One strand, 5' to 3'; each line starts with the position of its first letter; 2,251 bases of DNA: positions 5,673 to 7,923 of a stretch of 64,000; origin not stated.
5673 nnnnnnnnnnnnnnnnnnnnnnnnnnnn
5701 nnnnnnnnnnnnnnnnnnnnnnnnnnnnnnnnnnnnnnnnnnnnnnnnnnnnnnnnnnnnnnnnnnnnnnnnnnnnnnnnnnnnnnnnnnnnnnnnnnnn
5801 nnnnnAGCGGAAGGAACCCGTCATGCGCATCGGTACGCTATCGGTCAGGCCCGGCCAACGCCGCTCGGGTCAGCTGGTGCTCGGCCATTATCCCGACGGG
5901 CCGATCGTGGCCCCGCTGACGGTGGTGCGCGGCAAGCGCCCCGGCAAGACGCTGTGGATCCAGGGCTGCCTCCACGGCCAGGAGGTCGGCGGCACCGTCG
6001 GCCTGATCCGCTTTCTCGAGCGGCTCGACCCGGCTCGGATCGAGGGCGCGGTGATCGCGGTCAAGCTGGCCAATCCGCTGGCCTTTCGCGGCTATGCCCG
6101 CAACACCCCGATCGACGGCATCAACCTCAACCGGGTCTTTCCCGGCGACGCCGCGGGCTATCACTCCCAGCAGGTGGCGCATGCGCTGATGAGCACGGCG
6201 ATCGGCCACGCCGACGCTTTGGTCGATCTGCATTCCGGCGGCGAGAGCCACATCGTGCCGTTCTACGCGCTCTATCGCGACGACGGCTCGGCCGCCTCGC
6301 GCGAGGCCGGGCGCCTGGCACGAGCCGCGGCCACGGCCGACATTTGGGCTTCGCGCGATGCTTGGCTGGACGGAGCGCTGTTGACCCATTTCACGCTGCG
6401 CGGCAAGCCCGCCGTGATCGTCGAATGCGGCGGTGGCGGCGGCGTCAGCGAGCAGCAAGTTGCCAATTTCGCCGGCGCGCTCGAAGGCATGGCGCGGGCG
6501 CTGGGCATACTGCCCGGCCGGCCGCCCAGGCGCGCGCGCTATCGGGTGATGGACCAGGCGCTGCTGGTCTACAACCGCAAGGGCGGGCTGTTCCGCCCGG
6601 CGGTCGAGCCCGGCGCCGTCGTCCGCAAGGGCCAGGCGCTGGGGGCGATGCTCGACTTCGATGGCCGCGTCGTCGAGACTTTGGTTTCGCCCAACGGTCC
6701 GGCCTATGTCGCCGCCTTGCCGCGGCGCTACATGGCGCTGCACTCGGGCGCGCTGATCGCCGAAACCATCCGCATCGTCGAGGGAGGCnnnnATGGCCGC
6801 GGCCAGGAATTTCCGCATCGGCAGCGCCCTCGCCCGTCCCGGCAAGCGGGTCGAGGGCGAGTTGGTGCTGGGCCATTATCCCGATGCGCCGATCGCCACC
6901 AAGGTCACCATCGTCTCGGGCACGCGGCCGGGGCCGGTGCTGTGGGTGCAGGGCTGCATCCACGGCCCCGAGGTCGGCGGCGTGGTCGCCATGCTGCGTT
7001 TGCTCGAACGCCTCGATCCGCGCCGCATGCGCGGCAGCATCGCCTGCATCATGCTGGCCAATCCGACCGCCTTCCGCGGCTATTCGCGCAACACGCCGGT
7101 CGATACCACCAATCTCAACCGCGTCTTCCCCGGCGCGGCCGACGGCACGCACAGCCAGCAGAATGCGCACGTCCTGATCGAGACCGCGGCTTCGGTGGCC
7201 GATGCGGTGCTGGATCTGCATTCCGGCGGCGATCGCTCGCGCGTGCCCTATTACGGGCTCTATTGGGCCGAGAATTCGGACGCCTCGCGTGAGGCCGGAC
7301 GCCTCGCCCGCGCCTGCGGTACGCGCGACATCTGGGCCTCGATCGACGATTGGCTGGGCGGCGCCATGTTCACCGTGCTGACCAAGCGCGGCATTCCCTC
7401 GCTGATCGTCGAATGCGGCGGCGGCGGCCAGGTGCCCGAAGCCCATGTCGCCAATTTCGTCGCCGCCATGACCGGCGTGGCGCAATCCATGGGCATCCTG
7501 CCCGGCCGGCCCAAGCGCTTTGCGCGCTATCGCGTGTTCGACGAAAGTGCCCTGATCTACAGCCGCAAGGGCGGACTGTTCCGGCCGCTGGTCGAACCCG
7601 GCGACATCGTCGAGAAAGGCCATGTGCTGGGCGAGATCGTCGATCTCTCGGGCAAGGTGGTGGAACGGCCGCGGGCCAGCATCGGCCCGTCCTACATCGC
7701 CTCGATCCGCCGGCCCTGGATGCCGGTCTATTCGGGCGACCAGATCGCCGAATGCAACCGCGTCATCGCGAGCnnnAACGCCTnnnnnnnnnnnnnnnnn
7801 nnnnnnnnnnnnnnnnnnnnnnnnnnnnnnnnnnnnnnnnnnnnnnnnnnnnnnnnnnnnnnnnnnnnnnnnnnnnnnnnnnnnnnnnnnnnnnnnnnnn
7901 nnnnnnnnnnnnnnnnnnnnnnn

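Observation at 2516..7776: Two-subfamily architecture of the deacylase array suggests heteromeric enzyme pairs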

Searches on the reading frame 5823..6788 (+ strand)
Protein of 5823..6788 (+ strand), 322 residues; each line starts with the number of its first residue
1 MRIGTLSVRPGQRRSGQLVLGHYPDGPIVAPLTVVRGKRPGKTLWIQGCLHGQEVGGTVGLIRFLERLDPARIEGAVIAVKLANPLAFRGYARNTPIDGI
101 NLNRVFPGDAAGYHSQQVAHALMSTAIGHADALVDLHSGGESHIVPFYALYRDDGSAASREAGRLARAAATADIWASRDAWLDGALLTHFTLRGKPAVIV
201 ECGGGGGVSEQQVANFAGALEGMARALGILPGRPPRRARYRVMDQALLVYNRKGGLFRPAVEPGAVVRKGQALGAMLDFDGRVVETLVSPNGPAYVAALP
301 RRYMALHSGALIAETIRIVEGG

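Call 5: search_protein_families(library=pfam, proteins=[window:5823-6788:+])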
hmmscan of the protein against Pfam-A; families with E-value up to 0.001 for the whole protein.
window:5823-6788:+ (322 aa): 1 family
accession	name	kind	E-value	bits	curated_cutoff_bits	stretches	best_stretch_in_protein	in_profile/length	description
PF24827.1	AstE_AspA_cat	-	1.3e-23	84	25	1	40-224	1-189/192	Succinylglutamate desuccinylase/Aspartoacylase catalytic domain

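Call 6: search_protein_families(library=ncbifam, proteins=[window:5823-6788:+])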
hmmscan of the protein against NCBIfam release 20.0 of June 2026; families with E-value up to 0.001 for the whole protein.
window:5823-6788:+ (322 aa): 1 family
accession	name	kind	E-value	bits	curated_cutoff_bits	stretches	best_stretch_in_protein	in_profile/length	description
TIGR02994.1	ectoine_eutE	equivalog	2.6e-26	92.4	402.7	1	26-279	33-288/325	N(2)-acetyl-L-2,4-diaminobutanoate deacetylase DoeB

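Call 9: find_homologous_proteins(query=window:5823-6788:+)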
Query window:5823-6788:+ (322 aa): 242 proteins with E <= 0.001 among 8000 candidates; the best 120 are listed.
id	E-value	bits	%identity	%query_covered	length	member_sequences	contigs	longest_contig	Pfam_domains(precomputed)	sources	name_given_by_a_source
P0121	1.0e-208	710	100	100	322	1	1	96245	PF24827.2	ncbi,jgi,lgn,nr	ncbi:MAG: hypothetical protein FJX46_01395 [Alphaproteobacteria bacterium]|nr:hypothetical protein [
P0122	2.4e-145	502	68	99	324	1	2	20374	PF24827.2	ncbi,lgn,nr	ncbi:MAG: succinylglutamate desuccinylase/aspartoacylase family protein [Proteobacteria bacterium]|n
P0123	4.1e-143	495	67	99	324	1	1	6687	PF24827.2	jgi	jgi:hypothetical protein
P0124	2.8e-127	443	61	100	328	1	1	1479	PF24827.2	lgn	-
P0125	1.6e-126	440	60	100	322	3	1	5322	PF24827.2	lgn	-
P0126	5.2e-126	438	60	99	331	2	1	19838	PF24827.2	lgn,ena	-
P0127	2.6e-125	436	57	99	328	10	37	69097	PF24827.2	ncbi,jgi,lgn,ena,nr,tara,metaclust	ncbi:MAG TPA: succinylglutamate desuccinylase/aspartoacylase family protein [Alphaproteobacteria bac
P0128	7.5e-125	435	61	99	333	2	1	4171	PF24827.2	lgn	-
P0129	2.0e-124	433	58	99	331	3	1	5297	PF24827.2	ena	-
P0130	4.5e-124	432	59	100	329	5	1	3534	PF24827.2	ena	-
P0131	8.4e-123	428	60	99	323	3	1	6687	PF24827.2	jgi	jgi:hypothetical protein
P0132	9.7e-123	428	60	98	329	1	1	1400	PF24827.2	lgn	-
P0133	1.9e-122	427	58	100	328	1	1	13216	PF24827.2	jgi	jgi:predicted deacylase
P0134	2.2e-122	427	60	99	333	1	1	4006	PF24827.2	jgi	jgi:hypothetical protein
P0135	1.2e-121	424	57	99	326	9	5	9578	PF24827.2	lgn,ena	-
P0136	5.4e-121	422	58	99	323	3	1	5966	PF24827.2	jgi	jgi:predicted deacylase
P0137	6.8e-121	422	54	100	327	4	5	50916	PF24827.2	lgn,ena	-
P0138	2.0e-120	420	57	100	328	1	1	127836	PF24827.2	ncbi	ncbi:MAG: hypothetical protein ACT4P2_07310 [Pseudomonadota bacterium]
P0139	6.4e-120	418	59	99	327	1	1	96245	PF24827.2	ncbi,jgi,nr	ncbi:MAG: hypothetical protein FJX46_01400 [Alphaproteobacteria bacterium]|nr:hypothetical protein [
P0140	2.7e-119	416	58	99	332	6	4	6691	PF24827.2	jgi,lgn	jgi:predicted deacylase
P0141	8.4e-119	415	58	99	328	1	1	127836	PF24827.2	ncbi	ncbi:MAG: succinylglutamate desuccinylase/aspartoacylase family protein [Pseudomonadota bacterium]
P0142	2.7e-118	413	59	99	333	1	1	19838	PF24827.2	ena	-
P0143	1.5e-117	411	56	99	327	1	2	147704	PF24827.2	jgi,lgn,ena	-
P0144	1.6e-117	411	53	100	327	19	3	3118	PF24827.2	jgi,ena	jgi:predicted deacylase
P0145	1.8e-117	410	58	99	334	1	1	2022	PF24827.2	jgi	jgi:predicted deacylase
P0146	6.0e-117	409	57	99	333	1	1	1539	PF24827.2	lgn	-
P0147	9.9e-117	408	55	99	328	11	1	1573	PF24827.2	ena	-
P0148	1.8e-116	407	55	99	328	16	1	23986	PF24827.2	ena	-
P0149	5.1e-116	406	56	99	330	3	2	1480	PF24827.2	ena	-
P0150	9.4e-116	405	56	99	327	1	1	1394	PF24827.2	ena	-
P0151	2.6e-115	403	53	100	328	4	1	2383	PF24827.2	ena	-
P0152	1.2e-114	401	56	99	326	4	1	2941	PF24827.2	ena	-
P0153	1.5e-114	401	56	99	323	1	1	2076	PF24827.2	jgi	jgi:predicted deacylase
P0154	2.3e-114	400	56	99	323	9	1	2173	PF24827.2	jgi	jgi:uncharacterized protein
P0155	6.4e-114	399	57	99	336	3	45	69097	PF24827.2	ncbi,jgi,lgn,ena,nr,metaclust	ncbi:MAG TPA: succinylglutamate desuccinylase/aspartoacylase family protein [Alphaproteobacteria bac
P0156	2.3e-113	397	58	99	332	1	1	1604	PF24827.2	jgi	-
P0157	6.6e-113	395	56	99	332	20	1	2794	PF24827.2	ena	-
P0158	2.2e-112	394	56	99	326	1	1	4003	PF24827.2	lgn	-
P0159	4.2e-111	389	55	99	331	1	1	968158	PF24827.2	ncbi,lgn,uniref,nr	ncbi:succinylglutamate desuccinylase/aspartoacylase domain-containing protein [Oceanibacterium hippo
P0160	1.1e-110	388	50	99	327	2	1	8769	PF24827.2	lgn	-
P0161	3.5e-110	386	54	99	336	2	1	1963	PF24827.2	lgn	-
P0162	5.5e-110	386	55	99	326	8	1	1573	PF24827.2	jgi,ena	-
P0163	8.3e-110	385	51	99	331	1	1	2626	PF24827.2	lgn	-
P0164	5.6e-109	383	53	98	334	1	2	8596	PF24827.2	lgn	-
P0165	1.5e-108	381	55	99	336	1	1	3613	PF24827.2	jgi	jgi:uncharacterized protein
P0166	1.2e-107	378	53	100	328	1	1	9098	PF24827.2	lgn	-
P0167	1.5e-107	378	53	98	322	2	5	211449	PF24827.2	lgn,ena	-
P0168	2.6e-107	377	54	99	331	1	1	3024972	PF24827.2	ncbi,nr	ncbi:MAG: succinylglutamate desuccinylase/aspartoacylase family protein [Burkholderiales bacterium]|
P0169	3.3e-107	377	54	98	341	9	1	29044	PF24827.2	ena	-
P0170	3.4e-107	377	53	99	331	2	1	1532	PF24827.2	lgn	-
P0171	1.0e-106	375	51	99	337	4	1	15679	PF24827.2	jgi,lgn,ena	-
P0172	1.2e-106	375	52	99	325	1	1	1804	PF24827.2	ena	-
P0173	3.0e-106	374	53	99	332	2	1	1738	PF24827.2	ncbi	-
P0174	4.2e-106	373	55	99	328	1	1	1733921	PF24827.2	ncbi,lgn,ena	-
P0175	6.0e-106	373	53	99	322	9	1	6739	PF24827.2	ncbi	-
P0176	9.1e-106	372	53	99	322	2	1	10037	PF24827.2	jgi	-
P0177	1.2e-105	372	52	100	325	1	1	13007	PF24827.2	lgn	-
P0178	1.7e-105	371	53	99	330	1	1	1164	PF24827.2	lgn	-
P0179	1.3e-104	368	51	99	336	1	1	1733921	PF24827.2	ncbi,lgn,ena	-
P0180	7.1e-104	366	54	99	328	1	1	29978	PF24827.2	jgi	jgi:predicted deacylase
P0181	5.2e-103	363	52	99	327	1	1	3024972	PF24827.2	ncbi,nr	ncbi:MAG: succinylglutamate desuccinylase/aspartoacylase family protein [Burkholderiales bacterium]|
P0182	1.0e-102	362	49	99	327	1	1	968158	PF24827.2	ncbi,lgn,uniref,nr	ncbi:M14 family metallopeptidase [Oceanibacterium hippocampi]|uniref:Succinylglutamate desuccinylase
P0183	3.6e-102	360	51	98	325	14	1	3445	PF24827.2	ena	-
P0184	8.4e-101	356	52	99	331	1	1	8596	PF24827.2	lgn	-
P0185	3.0e-99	351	51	99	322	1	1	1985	PF24827.2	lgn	-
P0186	9.5e-99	349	51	100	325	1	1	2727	PF24827.2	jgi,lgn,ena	-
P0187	1.2e-97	345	57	85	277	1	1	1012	PF24827.2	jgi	jgi:hypothetical protein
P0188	3.0e-97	344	59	81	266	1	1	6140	PF24827.2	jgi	jgi:predicted deacylase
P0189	1.6e-96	342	57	86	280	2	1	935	PF24827.2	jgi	jgi:uncharacterized protein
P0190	2.4e-93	331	53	86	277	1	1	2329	PF24827.2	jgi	jgi:predicted deacylase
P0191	8.7e-88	313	47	98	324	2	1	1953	PF24827.2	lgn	-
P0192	4.4e-87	311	48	97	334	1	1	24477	PF24827.2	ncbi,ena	-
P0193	4.4e-86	307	50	97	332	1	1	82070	PF24827.2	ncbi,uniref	ncbi:hypothetical protein [Falsiroseomonas sp. HW251]|uniref:hypothetical protein n=1 Tax=Falsiroseo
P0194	2.2e-85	305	45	99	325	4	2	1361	PF24827.2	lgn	-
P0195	1.7e-83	299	48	94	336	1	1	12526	PF24827.2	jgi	jgi:predicted deacylase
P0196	4.8e-83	297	55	77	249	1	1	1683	PF24827.2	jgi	jgi:predicted deacylase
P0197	3.3e-79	285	43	99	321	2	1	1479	PF24827.2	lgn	-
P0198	9.3e-79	283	45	98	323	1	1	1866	PF24827.2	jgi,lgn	jgi:hypothetical protein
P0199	1.8e-78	282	45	99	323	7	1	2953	PF24827.2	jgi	jgi:uncharacterized protein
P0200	3.0e-78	282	42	100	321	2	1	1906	PF24827.2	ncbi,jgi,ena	jgi:predicted deacylase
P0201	1.2e-76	276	42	99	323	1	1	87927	PF24827.2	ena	-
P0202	1.3e-76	276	46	97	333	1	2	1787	PF24827.2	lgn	-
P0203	1.3e-76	276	41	99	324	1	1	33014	PF24827.2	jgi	jgi:uncharacterized protein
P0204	2.0e-76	276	42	100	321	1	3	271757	PF24827.2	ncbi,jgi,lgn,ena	jgi:predicted deacylase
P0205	4.4e-76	274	42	100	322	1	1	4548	PF24827.2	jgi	-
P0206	4.9e-76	274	43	100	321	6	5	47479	PF24827.2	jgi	jgi:uncharacterized protein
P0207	5.1e-76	274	43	99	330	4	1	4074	PF24827.2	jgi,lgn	jgi:predicted deacylase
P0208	7.5e-76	274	43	98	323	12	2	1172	PF24827.2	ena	-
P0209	1.5e-75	273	44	98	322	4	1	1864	PF24827.2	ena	-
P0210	1.5e-75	273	42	99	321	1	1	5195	PF24827.2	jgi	jgi:predicted deacylase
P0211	1.8e-75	272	42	100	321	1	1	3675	PF24827.2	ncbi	-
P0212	1.1e-74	270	41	99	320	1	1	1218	PF24827.2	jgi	jgi:predicted deacylase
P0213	7.8e-74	267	41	98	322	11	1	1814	PF24827.2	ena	-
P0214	1.7e-73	266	42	99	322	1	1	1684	PF24827.2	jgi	jgi:predicted deacylase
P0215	2.0e-73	266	56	68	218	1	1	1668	PF24827.2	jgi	jgi:predicted deacylase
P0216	6.8e-73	264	44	99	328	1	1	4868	PF24827.2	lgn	-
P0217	3.1e-72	262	44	100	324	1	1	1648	PF24827.2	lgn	-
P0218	3.2e-72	262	52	76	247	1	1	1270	PF24827.2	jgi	jgi:predicted deacylase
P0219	3.9e-72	261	63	59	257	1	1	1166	PF24827.2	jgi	jgi:predicted deacylase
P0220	7.2e-72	261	37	99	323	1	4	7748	PF24827.2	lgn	-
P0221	1.9e-69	253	40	100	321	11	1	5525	PF24827.2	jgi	jgi:predicted deacylase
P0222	3.1e-67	245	42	99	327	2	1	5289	PF24827.2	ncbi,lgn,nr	ncbi:MAG TPA: succinylglutamate desuccinylase/aspartoacylase family protein [bacterium]|nr:succinylg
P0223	4.1e-67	245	42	98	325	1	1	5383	PF24827.2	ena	-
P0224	6.7e-67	244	40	98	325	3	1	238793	PF24827.2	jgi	jgi:uncharacterized protein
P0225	7.5e-66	241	42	96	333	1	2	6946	PF24827.2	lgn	-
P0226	1.2e-65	240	43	94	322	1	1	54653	PF24827.2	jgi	jgi:predicted deacylase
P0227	3.1e-64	235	41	95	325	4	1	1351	PF24827.2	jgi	jgi:uncharacterized protein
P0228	5.2e-64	235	42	96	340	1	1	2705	PF24827.2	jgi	jgi:predicted deacylase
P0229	5.5e-64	235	38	99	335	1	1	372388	PF24827.2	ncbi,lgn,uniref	ncbi:succinylglutamate desuccinylase/aspartoacylase family protein [Fictibacillus sp. NRS-1165]|unir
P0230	9.5e-64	234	42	98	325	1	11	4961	PF24827.2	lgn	-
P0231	1.3e-63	233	39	99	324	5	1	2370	PF24827.2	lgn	-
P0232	5.0e-63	232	38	99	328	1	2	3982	PF24827.2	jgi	jgi:predicted deacylase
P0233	9.7e-62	227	38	99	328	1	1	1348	PF24827.2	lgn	-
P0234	1.4e-60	223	36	98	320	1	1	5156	PF24827.2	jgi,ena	-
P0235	5.5e-54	202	33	98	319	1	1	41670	PF24827.2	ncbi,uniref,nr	ncbi:succinylglutamate desuccinylase/aspartoacylase family protein [Ornithinibacillus halotolerans]|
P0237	5.0e-39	153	36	90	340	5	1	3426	PF24827.2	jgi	jgi:uncharacterized protein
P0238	5.4e-37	146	37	90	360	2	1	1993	PF24827.2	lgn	-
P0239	1.3e-34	138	32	90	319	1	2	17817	PF24827.2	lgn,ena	-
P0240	5.6e-34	136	34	90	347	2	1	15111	PF24827.2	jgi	jgi:predicted deacylase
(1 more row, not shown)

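Call 16: find_encoding_contigs(protein=P0127, flank=10000, max_places=1)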
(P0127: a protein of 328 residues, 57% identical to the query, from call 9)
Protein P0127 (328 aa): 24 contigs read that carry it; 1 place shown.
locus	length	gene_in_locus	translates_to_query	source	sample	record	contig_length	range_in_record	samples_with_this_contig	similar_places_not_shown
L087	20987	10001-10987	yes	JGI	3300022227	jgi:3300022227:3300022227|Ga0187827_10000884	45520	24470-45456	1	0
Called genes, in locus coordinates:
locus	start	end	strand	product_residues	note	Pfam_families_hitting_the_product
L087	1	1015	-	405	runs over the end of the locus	PF01546:Peptidase_M20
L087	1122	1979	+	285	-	PF09339:HTH_IclR, PF01978:TrmB (weak), PF12802:MarR_2 (weak), PF01614:IclR_C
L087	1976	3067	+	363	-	PF13416:SBP_bac_8, PF13343:SBP_bac_6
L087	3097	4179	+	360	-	PF00005:ABC_tran, PF08402:TOBE_2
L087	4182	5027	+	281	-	PF00528:BPD_transp_1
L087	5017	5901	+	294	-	PF00528:BPD_transp_1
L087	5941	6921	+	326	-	PF24827:AstE_AspA_cat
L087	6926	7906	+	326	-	PF24827:AstE_AspA_cat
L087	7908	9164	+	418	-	PF01979:Amidohydro_1, PF07969:Amidohydro_3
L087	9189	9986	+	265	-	PF02633:Creatininase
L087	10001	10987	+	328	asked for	PF24827:AstE_AspA_cat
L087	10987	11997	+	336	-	PF24827:AstE_AspA_cat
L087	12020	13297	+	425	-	PF05222:AlaDh_PNT_N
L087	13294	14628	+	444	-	PF03435:Sacchrp_dh_NADP, PF16653:Sacchrp_dh_C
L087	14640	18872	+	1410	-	PF01869:BcrAD_BadFG, PF09989:DUF2229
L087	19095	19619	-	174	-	-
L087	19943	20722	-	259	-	PF00378:ECH_1, PF16113:ECH_2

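Call 17: find_encoding_contigs(protein=P0168, flank=10000, max_places=1)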
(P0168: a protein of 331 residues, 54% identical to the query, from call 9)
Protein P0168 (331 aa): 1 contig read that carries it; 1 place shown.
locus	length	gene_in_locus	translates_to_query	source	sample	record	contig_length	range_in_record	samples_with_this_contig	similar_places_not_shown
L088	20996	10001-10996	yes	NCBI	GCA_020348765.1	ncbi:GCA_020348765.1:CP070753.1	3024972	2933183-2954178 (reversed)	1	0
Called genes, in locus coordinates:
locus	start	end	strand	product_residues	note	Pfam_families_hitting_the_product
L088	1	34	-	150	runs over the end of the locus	PF22636:FlK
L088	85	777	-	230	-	PF00005:ABC_tran, PF13304:AAA_21 (faint)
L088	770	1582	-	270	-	PF00005:ABC_tran, PF13304:AAA_21 (faint), PF12399:BCA_ABC_TP_C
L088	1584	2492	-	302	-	PF02653:BPD_transp_2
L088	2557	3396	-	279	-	PF02653:BPD_transp_2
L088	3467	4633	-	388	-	PF13433:Peripla_BP_5, PF13458:Peripla_BP_6, PF01094:ANF_receptor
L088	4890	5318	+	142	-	PF00583:Acetyltransf_1, PF13508:Acetyltransf_7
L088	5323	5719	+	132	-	PF02082:Rrf2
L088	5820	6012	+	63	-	-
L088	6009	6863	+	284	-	PF00528:BPD_transp_1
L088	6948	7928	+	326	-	PF24827:AstE_AspA_cat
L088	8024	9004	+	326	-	PF24827:AstE_AspA_cat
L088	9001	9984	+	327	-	PF24827:AstE_AspA_cat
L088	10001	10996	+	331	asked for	PF24827:AstE_AspA_cat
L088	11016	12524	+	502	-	PF00171:Aldedh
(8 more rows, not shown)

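Call 19: find_encoding_contigs(protein=P0174, flank=10000, max_places=1)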
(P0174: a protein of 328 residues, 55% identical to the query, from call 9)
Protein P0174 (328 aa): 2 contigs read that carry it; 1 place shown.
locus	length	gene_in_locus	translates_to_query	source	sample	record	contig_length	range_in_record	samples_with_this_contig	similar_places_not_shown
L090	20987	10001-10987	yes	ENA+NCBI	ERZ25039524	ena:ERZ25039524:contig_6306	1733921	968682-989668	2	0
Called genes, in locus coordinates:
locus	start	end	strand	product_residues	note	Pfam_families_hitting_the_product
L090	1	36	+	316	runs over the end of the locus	PF19300:BPD_transp_1_N, PF00528:BPD_transp_1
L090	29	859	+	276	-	PF12911:OppC_N, PF00528:BPD_transp_1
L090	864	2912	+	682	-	PF13191:AAA_16 (faint), PF20703:nSTAND1 (faint), PF00004:AAA (faint), PF00005:ABC_tran, PF02463:SMC_N (weak), PF08352:oligo_HPY, PF00005:ABC_tran, PF08352:oligo_HPY, +5 more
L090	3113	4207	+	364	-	PF13416:SBP_bac_8 (weak)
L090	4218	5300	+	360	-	PF00005:ABC_tran, PF13304:AAA_21 (faint), PF08402:TOBE_2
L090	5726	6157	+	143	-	PF00528:BPD_transp_1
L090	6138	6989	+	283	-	PF00528:BPD_transp_1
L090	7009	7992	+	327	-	PF24827:AstE_AspA_cat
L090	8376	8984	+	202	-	-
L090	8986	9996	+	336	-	PF24827:AstE_AspA_cat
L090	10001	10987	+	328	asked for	PF24827:AstE_AspA_cat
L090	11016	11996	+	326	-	PF02621:VitK2_biosynth, PF12974:Phosphonate-bd (weak), PF09084:NMT1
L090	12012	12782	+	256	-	PF00528:BPD_transp_1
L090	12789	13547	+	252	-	PF00528:BPD_transp_1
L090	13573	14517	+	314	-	PF01557:FAA_hydrolase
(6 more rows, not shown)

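Call 27: search_solved_structures(query=window:5823-6788:+, max_evalue=0.001)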
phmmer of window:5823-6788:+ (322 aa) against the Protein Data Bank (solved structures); distinct sequences matched with E-value up to 0.001: 6.
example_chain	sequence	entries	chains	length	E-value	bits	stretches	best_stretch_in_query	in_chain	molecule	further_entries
6twl_A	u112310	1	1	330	4.8e-24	88.5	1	26-280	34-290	N-acetyl-L-2,4-diaminobutyric acid deacetylase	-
6twm_A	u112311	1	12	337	1.3e-23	87.1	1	26-280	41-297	N-acetyl-L-2,4-diaminobutyric acid deacetylase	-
3cdx_A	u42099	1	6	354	8.1e-22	81.2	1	26-305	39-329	Succinylglutamatedesuccinylase/aspartoacylase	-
3na6_A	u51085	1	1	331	1.7e-21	80.1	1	26-278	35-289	Succinylglutamate desuccinylase/aspartoacylase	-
2qj8_A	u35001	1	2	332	4.1e-20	75.6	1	37-235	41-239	Mlr6093 protein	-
3fmc_A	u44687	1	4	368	6.5e-06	29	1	16-106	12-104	Putative succinylglutamate desuccinylase / aspartoacylase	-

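Call 63: search_protein_families(library=ncbifam, proteins=[L087:9189-9983:+, L087:12020-13294:+], max_evalue=1e-10)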
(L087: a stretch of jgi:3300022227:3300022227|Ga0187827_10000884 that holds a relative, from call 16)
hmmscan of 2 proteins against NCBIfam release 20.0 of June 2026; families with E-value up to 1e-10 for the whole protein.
L087:9189-9983:+ (265 aa): 3 families
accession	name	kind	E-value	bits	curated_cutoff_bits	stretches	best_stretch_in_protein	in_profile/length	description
TIGR03964.1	mycofact_creat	equivalog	7.5e-36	123.8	172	1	21-253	12-218/228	mycofactocin biosynthesis peptidyl-dipeptidase MftE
TIGR04448.1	creatininase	equivalog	1.1e-32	113.6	235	1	7-252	1-242/246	creatininase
NF041098.2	diketo_inos_hlase_IolN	equivalog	8.1e-28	97.4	245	1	7-257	11-267/307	3-dehydro-scyllo-inosose hydrolase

L087:12020-13294:+ (425 aa): 0 families

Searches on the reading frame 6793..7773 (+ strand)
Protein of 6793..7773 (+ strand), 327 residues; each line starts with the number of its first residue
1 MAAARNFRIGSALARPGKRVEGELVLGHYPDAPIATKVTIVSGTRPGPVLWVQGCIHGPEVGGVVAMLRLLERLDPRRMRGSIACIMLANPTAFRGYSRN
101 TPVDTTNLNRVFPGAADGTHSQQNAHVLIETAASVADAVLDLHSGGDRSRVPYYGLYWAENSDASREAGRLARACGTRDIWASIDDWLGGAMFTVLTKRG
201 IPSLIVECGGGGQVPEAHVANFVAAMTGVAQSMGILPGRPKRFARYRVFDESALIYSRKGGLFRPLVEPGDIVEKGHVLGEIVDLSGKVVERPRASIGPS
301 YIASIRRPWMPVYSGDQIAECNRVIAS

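Call 5: search_protein_families(library=pfam, proteins=[window:6793-7773:+])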
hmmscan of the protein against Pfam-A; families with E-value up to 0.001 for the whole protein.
window:6793-7773:+ (327 aa): 1 family
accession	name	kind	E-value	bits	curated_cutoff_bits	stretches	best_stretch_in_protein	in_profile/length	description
PF24827.1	AstE_AspA_cat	-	3.5e-24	85.8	25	1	46-230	1-189/192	Succinylglutamate desuccinylase/Aspartoacylase catalytic domain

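Call 6: search_protein_families(library=ncbifam, proteins=[window:6793-7773:+])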
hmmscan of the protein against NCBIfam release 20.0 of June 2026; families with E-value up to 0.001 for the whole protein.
window:6793-7773:+ (327 aa): 1 family
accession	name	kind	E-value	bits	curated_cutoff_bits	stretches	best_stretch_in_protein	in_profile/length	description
TIGR02994.1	ectoine_eutE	equivalog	2.4e-25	89.2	402.7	1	39-287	40-290/325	N(2)-acetyl-L-2,4-diaminobutanoate deacetylase DoeB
